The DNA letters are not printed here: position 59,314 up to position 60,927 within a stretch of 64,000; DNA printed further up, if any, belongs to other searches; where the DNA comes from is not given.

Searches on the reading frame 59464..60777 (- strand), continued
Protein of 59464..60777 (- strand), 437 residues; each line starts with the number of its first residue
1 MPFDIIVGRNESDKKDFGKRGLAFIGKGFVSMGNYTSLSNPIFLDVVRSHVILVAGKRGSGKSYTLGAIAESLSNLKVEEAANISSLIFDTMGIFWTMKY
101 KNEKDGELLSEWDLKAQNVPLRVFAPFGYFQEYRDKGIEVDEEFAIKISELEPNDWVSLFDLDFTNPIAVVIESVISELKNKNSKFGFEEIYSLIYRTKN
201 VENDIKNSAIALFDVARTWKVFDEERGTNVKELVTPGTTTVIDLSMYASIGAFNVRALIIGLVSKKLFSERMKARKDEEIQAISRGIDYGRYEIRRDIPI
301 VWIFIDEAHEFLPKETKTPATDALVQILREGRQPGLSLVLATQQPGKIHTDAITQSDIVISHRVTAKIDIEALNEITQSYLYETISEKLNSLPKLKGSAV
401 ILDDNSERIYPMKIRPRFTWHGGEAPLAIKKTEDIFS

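Call 58: search_protein_families(library=pfam, proteins=[L013:2869-4398:+, L081:4802-5761:+, L081:6199-7371:+, L006:166-972:+], max_evalue=0.01)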
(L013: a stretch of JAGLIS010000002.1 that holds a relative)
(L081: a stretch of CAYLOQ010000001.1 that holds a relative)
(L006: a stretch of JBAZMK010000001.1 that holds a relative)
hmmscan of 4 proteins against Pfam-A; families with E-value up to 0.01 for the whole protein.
L013:2869-4398:+ (509 aa): 3 families
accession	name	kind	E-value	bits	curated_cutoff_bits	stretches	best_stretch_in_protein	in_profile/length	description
PF00437.27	T2SSE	-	5.7e-33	114.5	24.9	1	156-395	28-273/370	Type II/IV secretion system protein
PF00005.33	ABC_tran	-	0.0053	17.8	25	0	255-291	9-45/137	ABC transporter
PF13555.12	AAA_29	-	0.0074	16.5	27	0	257-279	22-44/61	P-loop containing region of AAA domain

L081:4802-5761:+ (319 aa): 18 families
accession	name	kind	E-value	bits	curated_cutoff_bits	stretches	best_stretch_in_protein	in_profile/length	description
PF08542.16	Rep_fac_C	-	1.6e-17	64.1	23.6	1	226-311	2-88/88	Replication factor C C-terminal domain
PF00004.35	AAA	-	4.5e-17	63.2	21.2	1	40-155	1-126/131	ATPase family associated with various cellular activities (AAA)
PF13177.12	DNA_pol3_delta2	-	1.2e-11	45.3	27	1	23-159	4-159/161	DNA polymerase III, delta subunit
PF05496.18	RuvB_N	-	4.3e-07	30.3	27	1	11-128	2-111/159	Holliday junction DNA helicase RuvB P-loop domain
PF25361.1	AAA_lid_RFC1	-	2e-06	27.6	34.9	1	169-209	8-48/59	RFC1-like, AAA+ ATPase lid domain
PF13173.12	AAA_14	-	2.6e-06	27.9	27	1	40-137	5-96/129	AAA domain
PF25199.1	nSTAND_NTPase5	-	2e-05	24.9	34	1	23-140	27-134/145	Novel STAND NTPase 5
PF03215.21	Rad17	-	2.3e-05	24.9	23.8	1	4-64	7-72/186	Rad17 P-loop domain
PF13191.12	AAA_16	-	0.00011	23.2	32.6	0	18-64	2-51/167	AAA ATPase domain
PF01078.27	Mg_chelatase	-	0.00011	22.2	20.3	0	15-74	2-58/207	Magnesium chelatase, subunit ChlI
PF13401.12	AAA_22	-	0.00017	22.3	27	0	86-136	73-120/130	AAA domain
PF13238.12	AAA_18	-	0.00029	21.7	29.4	0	41-98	2-65/128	AAA domain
PF16193.11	AAA_assoc_2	-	0.00063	20.4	34.3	1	176-211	3-38/81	AAA C-terminal domain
PF04851.21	ResIII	-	0.0014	19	22.5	1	22-77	9-63/164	Type III restriction enzyme, res subunit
PF07728.20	AAA_5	-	0.0032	17.9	22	0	39-127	1-92/139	AAA domain (dynein-related subfamily)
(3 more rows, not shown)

L081:6199-7371:+ (390 aa): 13 families
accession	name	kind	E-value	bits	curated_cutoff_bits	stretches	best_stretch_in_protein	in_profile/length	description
PF00004.35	AAA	-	2.2e-15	57.7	21.2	1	38-136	1-113/131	ATPase family associated with various cellular activities (AAA)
PF05496.18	RuvB_N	-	1.1e-07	32.1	27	1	8-106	2-97/159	Holliday junction DNA helicase RuvB P-loop domain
PF13173.12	AAA_14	-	7.1e-07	29.7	27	1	35-105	2-74/129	AAA domain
PF21960.2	RCF1-5-like_lid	-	7.1e-07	29.5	27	1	162-201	2-42/43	RCF1/5-like, AAA+ ATPase lid domain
PF07728.20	AAA_5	-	4.4e-06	27.2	22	1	38-106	2-79/139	AAA domain (dynein-related subfamily)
PF13401.12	AAA_22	-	2.1e-05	25.3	27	0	35-58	5-28/130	AAA domain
PF20720.3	nSTAND3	-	2.2e-05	24.6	27.2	1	24-110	6-82/155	Novel STAND NTPase 3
PF13191.12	AAA_16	-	6.4e-05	23.9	32.6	1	17-52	4-41/167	AAA ATPase domain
PF01695.23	IstB_IS21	-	7.1e-05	22.8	24.1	1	34-135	91-196/238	IstB-like ATP binding protein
PF07724.20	AAA_2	-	0.0003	21.3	27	1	35-122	3-101/166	AAA domain (Cdc48 subfamily)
PF06068.19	TIP49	-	0.0037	16.9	23.8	0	36-70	51-87/347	TIP49 P-loop domain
PF00270.35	DEAD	-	0.0056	16.9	26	0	30-57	9-36/167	DEAD/DEAH box helicase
PF04851.21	ResIII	-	0.0059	17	22.5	0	18-61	8-49/164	Type III restriction enzyme, res subunit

L006:166-972:+ (268 aa): 2 families
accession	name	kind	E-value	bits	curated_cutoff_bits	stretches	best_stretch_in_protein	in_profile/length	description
PF00589.27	Phage_integrase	-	4.9e-44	150.6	27.1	1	101-258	3-170/172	Phage integrase family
PF13495.12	Phage_int_SAM_4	-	0.00056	20.7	27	0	16-83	2-82/85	Phage integrase, N-terminal SAM-like domain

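Call 63: predict_structure(alignment_id=A2)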
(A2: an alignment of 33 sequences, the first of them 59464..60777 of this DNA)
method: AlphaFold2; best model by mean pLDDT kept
length: 437 residues; sequences in the alignment: 33
mean_pLDDT: 54.0   pTM: 0.56
mean pLDDT of the five models: 54.0, 53.1, 52.6, 34.8, 32.8
residues with pLDDT >= 90: 48; 70-90: 85; 50-70: 80; < 50: 224
segments of 3 or more residues with pLDDT < 50: 1-47, 58-118, 286-297, 329-335, 342-437
pLDDT, mean of each block of 10 residues (from residue 1): 29 39 24 25 44 58 44 37 31 40 40 43 80 69 88 86 85 93 90 93 94 88 87 71 69 69 76 62 48 44 58 54 54 50 39 33 30 34 34 30 29 24 24 31
secondary structure, 60 per line:
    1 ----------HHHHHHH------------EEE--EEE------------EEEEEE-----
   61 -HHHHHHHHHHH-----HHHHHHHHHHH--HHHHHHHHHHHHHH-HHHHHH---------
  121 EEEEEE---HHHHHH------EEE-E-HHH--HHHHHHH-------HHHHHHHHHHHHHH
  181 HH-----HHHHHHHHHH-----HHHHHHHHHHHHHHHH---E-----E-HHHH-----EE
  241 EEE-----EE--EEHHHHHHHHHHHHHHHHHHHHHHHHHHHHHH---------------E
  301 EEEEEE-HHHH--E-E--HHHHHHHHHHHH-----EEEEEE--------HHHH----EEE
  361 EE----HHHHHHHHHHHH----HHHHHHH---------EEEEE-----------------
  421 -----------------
elements in order: H11-17 E30-32 E35-37 E50-55 H62-72 H78-88 H91-104 H106-111 E121-126 H130-135 E142-144 H153-159 H167-182 H188-197 H203-218 H230-233 E239-243 H255-284 E300-306 H308-311 H319-330 E336-341 H350-353 E358-362 H367-378 H383-389 E399-403

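Call 64: search_solved_structures(query=A2, max_evalue=0.01, show_alignments=1)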
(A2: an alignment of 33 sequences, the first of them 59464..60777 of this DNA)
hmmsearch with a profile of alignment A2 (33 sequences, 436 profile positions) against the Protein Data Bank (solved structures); distinct sequences matched with E-value up to 0.01: 11.
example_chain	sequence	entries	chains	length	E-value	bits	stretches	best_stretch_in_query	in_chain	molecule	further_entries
8wiv_A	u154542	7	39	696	3.9e-12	48.9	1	296-403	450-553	Helicase HerA central domain-containing protein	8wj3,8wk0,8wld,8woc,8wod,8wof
8yho_A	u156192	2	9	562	3.9e-11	45.6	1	299-376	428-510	DUF87 domain-containing protein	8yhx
8xau_A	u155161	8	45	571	1.8e-10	43.4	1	292-405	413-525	ATP-binding protein | HerA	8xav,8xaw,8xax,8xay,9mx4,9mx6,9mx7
9x1l_A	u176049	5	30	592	1.3e-08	37.3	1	230-371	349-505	DNA helicase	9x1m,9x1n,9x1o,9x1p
9c1m_M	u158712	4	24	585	1.1e-06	31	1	296-376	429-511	ATP-binding protein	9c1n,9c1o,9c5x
8ziq_M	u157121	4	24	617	2.3e-06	29.9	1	295-371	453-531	HerA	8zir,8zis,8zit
4d2i_A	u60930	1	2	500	2.3e-05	26.6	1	297-392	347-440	HERA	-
8j4u_M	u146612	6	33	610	0.00018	23.6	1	296-396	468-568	Nucleoside triphosphate hydrolase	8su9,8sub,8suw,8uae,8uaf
7f6d_B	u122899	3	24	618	0.0043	19.1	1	299-363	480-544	HerA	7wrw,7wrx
8wet_A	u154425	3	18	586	0.0045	19.1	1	303-375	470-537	TdpA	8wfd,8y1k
7es4_A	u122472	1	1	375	0.0092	18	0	218-393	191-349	DNA phosphorothioation-dependent restriction protein DptH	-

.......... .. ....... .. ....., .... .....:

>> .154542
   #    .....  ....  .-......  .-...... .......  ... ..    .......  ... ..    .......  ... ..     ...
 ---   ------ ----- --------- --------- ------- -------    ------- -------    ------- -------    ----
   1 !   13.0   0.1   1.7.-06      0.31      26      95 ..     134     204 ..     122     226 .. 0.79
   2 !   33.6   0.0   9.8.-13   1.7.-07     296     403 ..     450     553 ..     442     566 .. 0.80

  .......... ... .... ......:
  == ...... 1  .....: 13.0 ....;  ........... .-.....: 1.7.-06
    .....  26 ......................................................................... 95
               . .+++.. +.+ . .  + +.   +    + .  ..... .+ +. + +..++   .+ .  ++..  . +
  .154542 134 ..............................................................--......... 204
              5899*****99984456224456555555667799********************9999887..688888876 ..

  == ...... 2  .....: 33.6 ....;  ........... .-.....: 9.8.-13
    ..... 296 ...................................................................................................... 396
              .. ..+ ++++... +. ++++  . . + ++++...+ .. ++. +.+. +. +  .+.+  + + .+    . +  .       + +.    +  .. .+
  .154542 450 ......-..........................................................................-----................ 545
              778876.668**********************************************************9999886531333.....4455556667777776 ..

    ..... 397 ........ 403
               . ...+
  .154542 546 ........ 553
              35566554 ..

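Call 65: search_protein_families(library=phrogs, proteins=[window:59464-60777:-], max_evalue=0.01)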
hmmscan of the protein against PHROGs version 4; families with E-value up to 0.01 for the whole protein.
window:59464-60777:- (437 aa): 7 families
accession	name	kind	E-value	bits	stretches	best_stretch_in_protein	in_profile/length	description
phrog_7035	-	unknown function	5.2e-16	59.2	1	297-414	490-603/969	-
phrog_2666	-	head and packaging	1.9e-14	54.3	1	301-380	423-500/555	terminase large subunit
phrog_1358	-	moron, auxiliary metabolic gene and host takeover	6.9e-08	31.5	1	289-369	700-779/1382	FtsK/SpoIIIE-like protein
phrog_197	-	moron, auxiliary metabolic gene and host takeover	3e-07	31.2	1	303-352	104-153/486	Zot-like toxin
phrog_3551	-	moron, auxiliary metabolic gene and host takeover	0.00062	18.9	0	38-73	425-460/758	FtsK/SpoIIIE-like protein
phrog_11271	-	head and packaging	0.0018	19.2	0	277-352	66-139/145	head morphogenesis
phrog_12531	-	moron, auxiliary metabolic gene and host takeover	0.0058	16.2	0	293-353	371-426/605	FtsK/SpoIIIE-like protein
